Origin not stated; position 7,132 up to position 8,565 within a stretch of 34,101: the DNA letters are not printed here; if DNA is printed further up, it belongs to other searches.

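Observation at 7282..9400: Radical SAM/SPASM maturase followed by two uncalled, paralogous Cys-containing small ORFs: candidate new RiPP-type locus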

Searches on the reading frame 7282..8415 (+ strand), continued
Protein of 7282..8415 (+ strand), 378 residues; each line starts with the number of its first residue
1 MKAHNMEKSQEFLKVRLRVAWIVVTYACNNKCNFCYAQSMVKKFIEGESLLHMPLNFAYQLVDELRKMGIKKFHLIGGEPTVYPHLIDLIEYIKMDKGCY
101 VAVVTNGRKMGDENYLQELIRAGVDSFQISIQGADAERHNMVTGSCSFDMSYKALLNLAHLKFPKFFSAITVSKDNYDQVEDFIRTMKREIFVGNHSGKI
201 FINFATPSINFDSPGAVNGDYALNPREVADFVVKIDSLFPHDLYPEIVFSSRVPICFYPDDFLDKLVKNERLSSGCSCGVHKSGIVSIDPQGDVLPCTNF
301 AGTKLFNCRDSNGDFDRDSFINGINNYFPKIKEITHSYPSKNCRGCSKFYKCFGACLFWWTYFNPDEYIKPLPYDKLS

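Call 38: search_protein_families(library=ncbifam, proteins=[L007:4989-5966:+], max_evalue=1)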
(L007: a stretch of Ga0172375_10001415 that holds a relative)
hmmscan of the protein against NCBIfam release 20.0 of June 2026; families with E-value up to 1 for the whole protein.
L007:4989-5966:+ (326 aa): 72 families (the best 25 are shown)
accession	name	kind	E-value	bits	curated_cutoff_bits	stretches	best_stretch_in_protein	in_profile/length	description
TIGR04347.1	pseudo_SAM_Halo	equivalog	2.2e-23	83.2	525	1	13-183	44-210/390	TIGR04347 family pseudo-SAM/SPASM protein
TIGR04054.1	rSAM_NirJ1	equivalog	4.8e-21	74.8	650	1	13-183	42-208/387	putative heme d1 biosynthesis radical SAM protein NirJ1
TIGR04303.1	GeoRSP_rSAM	equivalog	7.1e-20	71.8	400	1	10-326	9-305/325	GeoRSP system radical SAM/SPASM protein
TIGR04546.1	rSAM_ahbC_deAc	equivalog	8.2e-20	70.9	650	1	12-183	44-211/390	12,18-didecarboxysiroheme deacetylase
TIGR03977.1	rSAM_pair_HxsC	equivalog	8.5e-20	70.8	267.9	1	10-233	28-253/292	His-Xaa-Ser system radical SAM maturase HxsC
TIGR04051.1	rSAM_NirJ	equivalog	1.4e-19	70.3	515.45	1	13-180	8-171/354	heme d1 biosynthesis radical SAM protein NirJ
TIGR04545.1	rSAM_ahbD_hemeb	equivalog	2.7e-19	69.8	500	1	9-242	3-230/339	heme b synthase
TIGR02666.1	moaA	equivalog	4e-18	65.5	284.05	1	12-177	15-185/336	GTP 3',8-cyclase MoaA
NF049973.1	radical_Rv1681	equivalog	1.5e-17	63.5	380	1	10-178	75-240/326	Rv1681 family radical SAM protein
TIGR04053.2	TIGR04053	equivalog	2.5e-17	63.2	395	1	9-179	11-180/366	TIGR04053 family radical SAM/SPASM domain-containing protein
TIGR02668.1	moaA_archaeal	equivalog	3.9e-17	62.2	325.25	1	11-175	14-176/303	GTP 3',8-cyclase MoaA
NF038283.1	viperin_w_prok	equivalog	4.6e-17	62.1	180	1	13-172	8-178/281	viperin family antiviral radical SAM protein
TIGR04250.1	SCM_rSAM_ScmE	equivalog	1.5e-16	60.3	400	1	13-275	9-277/358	SynChlorMet cassette radical SAM/SPASM protein ScmE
TIGR04251.1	SCM_rSAM_ScmF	equivalog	2e-16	60.4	400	1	10-185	7-182/353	SynChlorMet cassette radical SAM/SPASM protein ScmF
NF038332.1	rSAM_rare_HxsC4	exception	2.7e-16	59.6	500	1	15-184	22-193/335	radical SAM protein HxsC4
TIGR03942.1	sulfatase_rSAM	equivalog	3.2e-13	49.5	349.45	1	14-324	8-321/363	anaerobic sulfatase maturase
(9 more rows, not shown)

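Call 42: find_homologous_proteins(query=A6, max_evalue=1e-8)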
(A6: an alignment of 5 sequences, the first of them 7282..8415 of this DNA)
Query A6 (5 sequences) (378 aa, profile of the alignment): 343 proteins with E <= 1e-8 among 8000 candidates; the best 120 are listed.
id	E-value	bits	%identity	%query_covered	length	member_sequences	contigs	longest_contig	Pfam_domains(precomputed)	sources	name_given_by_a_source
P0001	8.5e-206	701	99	99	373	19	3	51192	PF04055.28,PF13353.12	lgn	-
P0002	6.9e-203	692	79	97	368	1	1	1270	PF04055.28,PF13353.12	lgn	-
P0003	6.4e-202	688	71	97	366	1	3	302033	PF04055.28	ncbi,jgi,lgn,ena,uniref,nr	ncbi:hypothetical protein CVU82_00840 [Candidatus Falkowbacteria bacterium HGW-Falkowbacteria-1]|uni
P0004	1.8e-196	671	57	94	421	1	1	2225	PF04055.28,PF13353.12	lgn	-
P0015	8.8e-139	481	25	90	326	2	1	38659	PF04055.28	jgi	-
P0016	1.8e-104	368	31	94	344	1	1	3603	PF13186.12,PF04055.28,PF13353.12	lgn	-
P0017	1.2e-93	332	28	94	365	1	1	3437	PF13186.12,PF04055.28,PF13353.12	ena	-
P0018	2.4e-92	328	29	93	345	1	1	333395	PF04055.28,PF13353.12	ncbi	-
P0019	7.9e-92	326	26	94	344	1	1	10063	PF04055.28,PF13353.12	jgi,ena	jgi:radical SAM protein with 4Fe4S-binding SPASM domain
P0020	3.6e-88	314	30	94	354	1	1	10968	PF04055.28,PF13353.12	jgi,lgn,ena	jgi:radical SAM protein with 4Fe4S-binding SPASM domain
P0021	2.2e-86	308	28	93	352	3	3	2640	PF13186.12,PF04055.28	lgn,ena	-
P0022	2.8e-84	301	28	94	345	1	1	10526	PF13186.12,PF04055.28,PF13353.12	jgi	jgi:radical SAM protein with 4Fe4S-binding SPASM domain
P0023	1.9e-83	299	28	93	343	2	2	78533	PF13186.12,PF04055.28,PF13353.12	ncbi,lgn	-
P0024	5.3e-83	297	30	93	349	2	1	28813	PF04055.28,PF13353.12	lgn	-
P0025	8.5e-82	293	26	98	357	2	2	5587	PF13186.12,PF04055.28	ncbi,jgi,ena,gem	-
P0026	4.4e-81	291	27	93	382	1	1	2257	PF04055.28,PF13353.12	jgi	-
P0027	6.7e-80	287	30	94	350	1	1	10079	PF04055.28,PF13353.12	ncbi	-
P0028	5.9e-79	284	28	94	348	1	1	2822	PF04055.28,PF13353.12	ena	-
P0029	6.4e-78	280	29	94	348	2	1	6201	PF04055.28,PF13353.12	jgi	jgi:radical SAM protein with 4Fe4S-binding SPASM domain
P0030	1.2e-76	276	28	94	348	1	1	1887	PF04055.28,PF13353.12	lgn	-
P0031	1.6e-76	276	30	94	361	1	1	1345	PF04055.28,PF13353.12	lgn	-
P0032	6.8e-76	274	28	93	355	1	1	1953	PF04055.28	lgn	-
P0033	1.1e-75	273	28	94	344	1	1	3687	PF04055.28,PF13353.12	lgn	-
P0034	1.4e-75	273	28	94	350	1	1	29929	PF04055.28,PF13353.12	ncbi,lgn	-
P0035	3.5e-74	268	29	94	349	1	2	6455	PF04055.28,PF13353.12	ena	-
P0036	5.6e-74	267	27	96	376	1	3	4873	PF04055.28,PF13353.12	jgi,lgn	-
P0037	8.8e-74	267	27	94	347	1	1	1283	PF04055.28,PF13353.12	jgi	jgi:radical SAM protein with 4Fe4S-binding SPASM domain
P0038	2.1e-72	262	28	93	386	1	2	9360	PF04055.28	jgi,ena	jgi:radical SAM protein with 4Fe4S-binding SPASM domain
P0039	2.4e-72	262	27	95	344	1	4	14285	PF04055.28,PF13353.12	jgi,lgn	jgi:radical SAM protein with 4Fe4S-binding SPASM domain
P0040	2.9e-72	262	27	94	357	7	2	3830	PF04055.28,PF13353.12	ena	-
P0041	3.9e-72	261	32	93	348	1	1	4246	PF04055.28,PF13353.12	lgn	-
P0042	9.7e-72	260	29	94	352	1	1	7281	PF04055.28,PF13353.12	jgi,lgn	-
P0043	1.2e-71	260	28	94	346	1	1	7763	PF04055.28,PF13353.12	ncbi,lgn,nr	ncbi:MAG: radical SAM protein [Candidatus Pacearchaeota archaeon]|nr:radical SAM protein [Candidatus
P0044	2.0e-71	259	33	93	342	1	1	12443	PF04055.28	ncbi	ncbi:MAG: radical SAM protein [Candidatus Falkowbacteria bacterium]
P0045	2.5e-71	259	27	94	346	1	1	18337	PF04055.28,PF13353.12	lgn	-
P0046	2.6e-71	259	29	95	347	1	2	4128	PF13186.12,PF04055.28,PF13353.12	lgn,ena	-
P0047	3.8e-71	258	25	94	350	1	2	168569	PF04055.28,PF13353.12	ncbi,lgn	-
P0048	5.6e-71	258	26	94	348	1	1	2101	PF04055.28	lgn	-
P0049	8.3e-71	257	27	94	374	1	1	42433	PF04055.28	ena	-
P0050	1.4e-70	256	31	95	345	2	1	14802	PF04055.28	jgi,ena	-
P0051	1.9e-70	256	29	86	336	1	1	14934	PF04055.28,PF13353.12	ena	-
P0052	3.3e-70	255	27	94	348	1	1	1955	PF13186.12,PF04055.28,PF13353.12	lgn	-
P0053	1.6e-69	253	28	94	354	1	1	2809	PF04055.28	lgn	-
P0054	2.0e-69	252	29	94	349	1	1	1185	PF04055.28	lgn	-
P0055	2.3e-69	252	25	95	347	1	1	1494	PF04055.28,PF13353.12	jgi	jgi:radical SAM protein with 4Fe4S-binding SPASM domain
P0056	3.9e-69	251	27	95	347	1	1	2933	PF04055.28,PF13353.12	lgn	-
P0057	1.2e-68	250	29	94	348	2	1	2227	PF04055.28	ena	-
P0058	3.0e-68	249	29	94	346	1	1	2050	PF04055.28,PF13353.12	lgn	-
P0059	8.0e-68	247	32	94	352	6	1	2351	PF04055.28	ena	-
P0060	1.1e-67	247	27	94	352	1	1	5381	PF04055.28,PF13353.12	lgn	-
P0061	1.5e-67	246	28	93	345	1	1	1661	PF04055.28,PF13353.12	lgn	-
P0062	2.3e-67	246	31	93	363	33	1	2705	PF04055.28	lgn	-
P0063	3.4e-67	245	28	94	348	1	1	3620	PF13186.12,PF04055.28,PF13353.12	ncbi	-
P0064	3.5e-67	245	27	95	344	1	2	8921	PF13186.12,PF04055.28,PF13353.12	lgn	-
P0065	4.3e-67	245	30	92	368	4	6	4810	PF04055.28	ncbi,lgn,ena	-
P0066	4.3e-67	245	29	94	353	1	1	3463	PF04055.28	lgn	-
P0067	5.0e-67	245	31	93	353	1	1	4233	PF04055.28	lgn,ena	-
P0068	5.7e-67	244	26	94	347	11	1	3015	PF04055.28,PF13353.12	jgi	-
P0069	6.3e-67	244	26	94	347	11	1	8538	PF04055.28,PF13353.12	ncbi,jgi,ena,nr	ncbi:MAG: radical SAM protein [Patescibacteria group bacterium]|nr:radical SAM protein [Patescibacte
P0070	6.6e-67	244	32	93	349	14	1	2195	PF04055.28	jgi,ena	-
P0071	1.1e-66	243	32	93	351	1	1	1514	PF04055.28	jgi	jgi:radical SAM protein with 4Fe4S-binding SPASM domain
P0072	1.6e-66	243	32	93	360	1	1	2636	PF04055.28,PF13353.12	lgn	-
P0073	1.9e-66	243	25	94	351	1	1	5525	PF04055.28,PF13353.12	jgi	jgi:radical SAM protein with 4Fe4S-binding SPASM domain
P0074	2.6e-65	239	29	93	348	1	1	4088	PF04055.28,PF13353.12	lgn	-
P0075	8.1e-65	237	30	92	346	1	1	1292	PF04055.28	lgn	-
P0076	4.4e-64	235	31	93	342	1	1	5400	PF04055.28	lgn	-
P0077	4.7e-63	231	28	84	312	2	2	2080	PF04055.28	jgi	jgi:radical SAM protein with 4Fe4S-binding SPASM domain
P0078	2.0e-62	229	32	93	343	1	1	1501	PF04055.28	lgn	-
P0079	4.5e-62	228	28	92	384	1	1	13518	PF04055.28,PF13353.12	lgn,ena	-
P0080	7.6e-62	227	33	93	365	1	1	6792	PF04055.28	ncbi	-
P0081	1.5e-61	227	30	94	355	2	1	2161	PF04055.28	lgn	-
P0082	2.2e-61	226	29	86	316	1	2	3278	PF13186.12,PF04055.28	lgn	-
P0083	2.8e-61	226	31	92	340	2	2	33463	PF04055.28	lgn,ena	-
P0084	6.9e-61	224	31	92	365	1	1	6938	PF04055.28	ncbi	-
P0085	3.0e-60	222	31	92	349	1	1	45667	PF04055.28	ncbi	-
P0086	6.5e-60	221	31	92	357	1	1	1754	PF04055.28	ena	-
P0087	8.5e-60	221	28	93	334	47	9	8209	PF04055.28,PF13353.12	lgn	-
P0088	1.4e-59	220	31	93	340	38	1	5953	PF04055.28,PF13353.12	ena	-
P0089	1.9e-59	220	30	92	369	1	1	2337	PF04055.28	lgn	-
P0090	2.2e-59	219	31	93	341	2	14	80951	PF04055.28,PF13353.12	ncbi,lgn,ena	-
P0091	2.3e-59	219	30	92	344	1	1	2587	PF04055.28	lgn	-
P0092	2.7e-58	216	31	93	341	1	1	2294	PF04055.28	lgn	-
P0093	5.9e-57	211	31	94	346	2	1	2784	PF04055.28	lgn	-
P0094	2.6e-56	209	29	94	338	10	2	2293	PF04055.28,PF13353.12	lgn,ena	-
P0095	3.1e-56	209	28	92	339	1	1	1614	PF04055.28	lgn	-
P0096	4.7e-56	208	30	93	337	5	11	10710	PF04055.28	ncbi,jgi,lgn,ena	-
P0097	6.3e-56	208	30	93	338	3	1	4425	PF04055.28,PF13353.12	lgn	-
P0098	1.2e-55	207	29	94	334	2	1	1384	PF04055.28,PF13353.12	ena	-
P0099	4.5e-55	205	33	79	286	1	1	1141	PF04055.28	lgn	-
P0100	1.1e-54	204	31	91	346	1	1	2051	PF04055.28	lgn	-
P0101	4.5e-54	202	27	93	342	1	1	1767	PF04055.28,PF13353.12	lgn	-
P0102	1.8e-53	200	29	93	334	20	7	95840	PF04055.28,PF13353.12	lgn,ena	-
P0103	1.9e-53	200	29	94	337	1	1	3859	PF04055.28,PF13353.12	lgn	-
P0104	2.1e-53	200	28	95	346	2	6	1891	PF04055.28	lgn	-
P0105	6.3e-53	198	29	93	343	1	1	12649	PF04055.28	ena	-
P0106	6.5e-53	198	29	93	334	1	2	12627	PF04055.28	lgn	-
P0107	7.3e-53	198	27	94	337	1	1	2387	PF04055.28,PF13353.12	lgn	-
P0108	9.0e-53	198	25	84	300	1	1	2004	PF04055.28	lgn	-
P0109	1.6e-52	197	28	93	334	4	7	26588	PF04055.28,PF13353.12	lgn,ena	-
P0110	1.6e-52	197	29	93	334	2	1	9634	PF04055.28,PF13353.12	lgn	-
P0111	1.9e-52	197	28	98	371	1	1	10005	PF04055.28,PF13353.12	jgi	jgi:radical SAM protein with 4Fe4S-binding SPASM domain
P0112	1.9e-52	197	29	93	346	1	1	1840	PF04055.28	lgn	-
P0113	2.1e-52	196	28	93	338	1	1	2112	PF04055.28,PF13353.12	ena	-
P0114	3.4e-52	196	29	94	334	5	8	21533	PF04055.28,PF13353.12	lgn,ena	-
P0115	3.4e-52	196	26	94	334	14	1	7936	PF04055.28,PF13353.12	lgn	-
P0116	5.0e-52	195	29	93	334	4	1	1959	PF04055.28,PF13353.12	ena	-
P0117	5.2e-52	195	30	95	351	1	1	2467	PF04055.28,PF13353.12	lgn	-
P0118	8.6e-52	194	29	94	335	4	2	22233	PF04055.28,PF13353.12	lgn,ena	-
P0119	1.3e-51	194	29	93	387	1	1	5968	PF04055.28,PF13353.12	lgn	-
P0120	1.7e-51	193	30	93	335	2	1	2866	PF04055.28,PF13353.12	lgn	-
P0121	1.8e-51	193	29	93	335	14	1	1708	PF04055.28,PF13353.12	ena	-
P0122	2.1e-51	193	29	94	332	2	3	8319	PF13344.13,PF04055.28,PF13353.12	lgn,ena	-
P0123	2.7e-51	193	29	94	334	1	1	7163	PF04055.28,PF13353.12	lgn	-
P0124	3.9e-51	192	30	93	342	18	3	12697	PF04055.28,PF13353.12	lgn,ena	-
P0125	7.7e-51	191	25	89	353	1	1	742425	PF04055.28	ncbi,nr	ncbi:MAG: radical SAM protein [Candidatus Aenigmatarchaeota archaeon]|nr:MAG: radical SAM protein [C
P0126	8.0e-51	191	29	95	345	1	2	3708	PF04055.28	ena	-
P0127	1.1e-50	191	29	94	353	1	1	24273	PF13186.12,PF04055.28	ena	-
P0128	1.4e-50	190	27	94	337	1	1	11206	PF04055.28,PF13353.12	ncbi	-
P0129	1.7e-50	190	26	94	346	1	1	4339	PF04055.28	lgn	-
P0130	1.8e-50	190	27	90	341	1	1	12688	PF04055.28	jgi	jgi:radical SAM protein with 4Fe4S-binding SPASM domain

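Call 44: find_related_loci(query=A7, collection=genome_contigs, flank=3000)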
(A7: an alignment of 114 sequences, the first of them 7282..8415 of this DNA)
Query A7 (378 aa) in genome_contigs; peptide patterns used: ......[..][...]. (x = any residue, [..] = any of these).
242 stretches matched a pattern; 179 encode a relative of the query (tblastn E <= 1e-3); the best 80 are kept; 80 distinct loci.
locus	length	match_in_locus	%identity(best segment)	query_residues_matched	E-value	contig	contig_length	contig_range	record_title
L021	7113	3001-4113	70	1-371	0e+0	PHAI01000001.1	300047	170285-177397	MAG: Candidatus Falkowbacteria bacterium HGW-Falkowbacteria-1 08E140C01_scaffold_53, whole genome shotgun sequence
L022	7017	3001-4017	32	21-370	5e-54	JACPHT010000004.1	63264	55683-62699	MAG: Candidatus Uhrbacteria bacterium isolate NC_groundwater_421_Ag_B-0.1um_41_26 GD18-4_B1_scaffold_255756, whole genom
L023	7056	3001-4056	31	8-370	3e-53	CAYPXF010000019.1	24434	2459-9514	MAG TPA_asm: uncultured Gammaproteobacteria bacterium isolate binchicken_co17_235 genome assembly, contig: NODE_5349_len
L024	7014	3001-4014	33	16-367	6e-53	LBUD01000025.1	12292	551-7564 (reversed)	MAG: Parcubacteria group bacterium GW2011_GWA2_38_13 US74_C0025, whole genome shotgun sequence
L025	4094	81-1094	30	21-369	5e-51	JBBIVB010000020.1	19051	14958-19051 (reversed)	MAG: Candidatus Veblenbacteria bacterium isolate PBS170224_bin_67 NODE_314_length_19051_cov_5.087439, whole genome shotg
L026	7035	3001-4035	32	13-366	7e-51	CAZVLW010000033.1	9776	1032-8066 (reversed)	MAG TPA_asm: uncultured Gammaproteobacteria bacterium isolate SRP141376_co2_264 genome assembly, contig: NODE_12933_leng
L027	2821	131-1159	31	21-369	5e-49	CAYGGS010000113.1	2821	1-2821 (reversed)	MAG TPA_asm: uncultured Gammaproteobacteria bacterium isolate ERP113451_co2_34 genome assembly, contig: NODE_35155_lengt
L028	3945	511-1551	31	15-370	1e-47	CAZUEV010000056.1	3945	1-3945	MAG TPA_asm: Candidatus Woesearchaeota archaeon isolate binchicken_co28_80 genome assembly, contig: NODE_16018_length_39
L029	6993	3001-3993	29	17-369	1e-47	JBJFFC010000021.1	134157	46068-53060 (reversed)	MAG: Clostridia bacterium isolate LOHA18_bin.023 NODE_30_length_134157_cov_16.571147, whole genome shotgun sequence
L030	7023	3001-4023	28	6-369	3e-47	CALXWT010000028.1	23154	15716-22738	MAG: uncultured Clostridia bacterium isolate BRZ_ML__bin92 genome assembly, contig: BRZ_ML__NODE_2778_length_23154_cov_9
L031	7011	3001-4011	30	23-370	3e-47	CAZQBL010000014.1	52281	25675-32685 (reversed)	MAG TPA_asm: uncultured Gammaproteobacteria bacterium isolate SRP231805_co4_93 genome assembly, contig: k141_249296, who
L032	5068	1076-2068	28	17-369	2e-45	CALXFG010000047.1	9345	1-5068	MAG: uncultured Clostridia bacterium isolate BRZ_GN__bin76 genome assembly, contig: BRZ_GN__NODE_7189_length_9345_cov_15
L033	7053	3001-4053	31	9-369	3e-45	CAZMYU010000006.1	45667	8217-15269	MAG TPA_asm: uncultured Gammaproteobacteria bacterium isolate binchicken_co154_8 genome assembly, contig: NODE_920_lengt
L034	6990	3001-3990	30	17-369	2e-44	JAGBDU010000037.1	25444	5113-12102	MAG: Clostridia bacterium isolate RGIG9027 Water_deer_Rectum-4__c34900, whole genome shotgun sequence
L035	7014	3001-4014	29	11-369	9e-42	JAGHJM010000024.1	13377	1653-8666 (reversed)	MAG: Clostridia bacterium isolate MAG.74 k127_433076, whole genome shotgun sequence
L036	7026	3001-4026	31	7-370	2e-41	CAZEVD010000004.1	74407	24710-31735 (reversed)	MAG TPA_asm: uncultured Eubacteriales bacterium isolate SRP315200_co1_594 genome assembly, contig: NODE_221_length_74407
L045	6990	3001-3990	28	19-370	5e-39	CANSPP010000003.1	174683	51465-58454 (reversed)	MAG TPA_asm: uncultured Clostridium sp. isolate SRR15633993_bin.6_metawrap_v1.3_MAG genome assembly, contig: NODE.23_len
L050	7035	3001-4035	29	12-369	9e-39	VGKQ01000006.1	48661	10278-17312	MAG: Candidatus Pacearchaeota archaeon isolate M_DeepCast_400m_m2_082 M_DeepCast_400m_m2_082_Ga0194112_10000707, whole g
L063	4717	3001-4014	26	19-372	2e-34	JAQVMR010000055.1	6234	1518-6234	MAG: Patescibacteria group bacterium isolate STF1_138 NODE_47349_length_6234_cov_3.418372_Sandtown_F1, whole genome shot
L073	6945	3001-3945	26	18-358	6e-32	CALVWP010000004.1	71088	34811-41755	MAG: uncultured Bacilli bacterium isolate E40__bin28 genome assembly, contig: E40__k127_4204742, whole genome shotgun se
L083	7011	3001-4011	27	16-367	7e-28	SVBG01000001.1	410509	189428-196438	MAG: Erysipelotrichaceae bacterium isolate SIG222 NODE_14_length_410509_cov_9.107456, whole genome shotgun sequence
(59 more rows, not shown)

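Call 47: search_protein_families(library=ncbifam, alignment_id=A7, max_evalue=1e-20)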
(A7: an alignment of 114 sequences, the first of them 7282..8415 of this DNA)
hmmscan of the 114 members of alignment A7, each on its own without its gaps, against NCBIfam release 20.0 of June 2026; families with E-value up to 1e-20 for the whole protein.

A. member 1, window:7282-8415:+ (378 aa): 1 family
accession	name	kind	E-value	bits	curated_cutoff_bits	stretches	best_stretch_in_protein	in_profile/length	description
TIGR03962.1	mycofact_rSAM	equivalog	1.7e-25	89.9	265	1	13-187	8-173/339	mycofactocin radical SAM maturase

B. families by the number of members that match (of 114 scanned): 26 families (the first 25 are shown)
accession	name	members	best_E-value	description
TIGR04055.1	rSAM_NirJ2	68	2.4e-28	putative heme d1 biosynthesis radical SAM protein NirJ2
TIGR04054.1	rSAM_NirJ1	65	5.3e-30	putative heme d1 biosynthesis radical SAM protein NirJ1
TIGR04545.1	rSAM_ahbD_hemeb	64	6.5e-29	heme b synthase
TIGR02668.1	moaA_archaeal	56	1.5e-27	GTP 3',8-cyclase MoaA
TIGR04347.1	pseudo_SAM_Halo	47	2.3e-29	TIGR04347 family pseudo-SAM/SPASM protein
TIGR04051.1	rSAM_NirJ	38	2e-29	heme d1 biosynthesis radical SAM protein NirJ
NF001199.0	PRK00164.2-1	37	3.4e-27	GTP 3',8-cyclase MoaA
TIGR02666.1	moaA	33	1.7e-25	GTP 3',8-cyclase MoaA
TIGR04546.1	rSAM_ahbC_deAc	29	5.6e-28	12,18-didecarboxysiroheme deacetylase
TIGR03977.1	rSAM_pair_HxsC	29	2.1e-25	His-Xaa-Ser system radical SAM maturase HxsC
NF050035.1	rSAM_WgK_link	25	5e-28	radical SAM/SPASM peptide maturase WgkB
NF038332.1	rSAM_rare_HxsC4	24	1.3e-28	radical SAM protein HxsC4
TIGR04303.1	GeoRSP_rSAM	24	1.5e-26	GeoRSP system radical SAM/SPASM protein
TIGR04251.1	SCM_rSAM_ScmF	22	4.1e-26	SynChlorMet cassette radical SAM/SPASM protein ScmF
TIGR04053.2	TIGR04053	21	2.9e-26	TIGR04053 family radical SAM/SPASM domain-containing protein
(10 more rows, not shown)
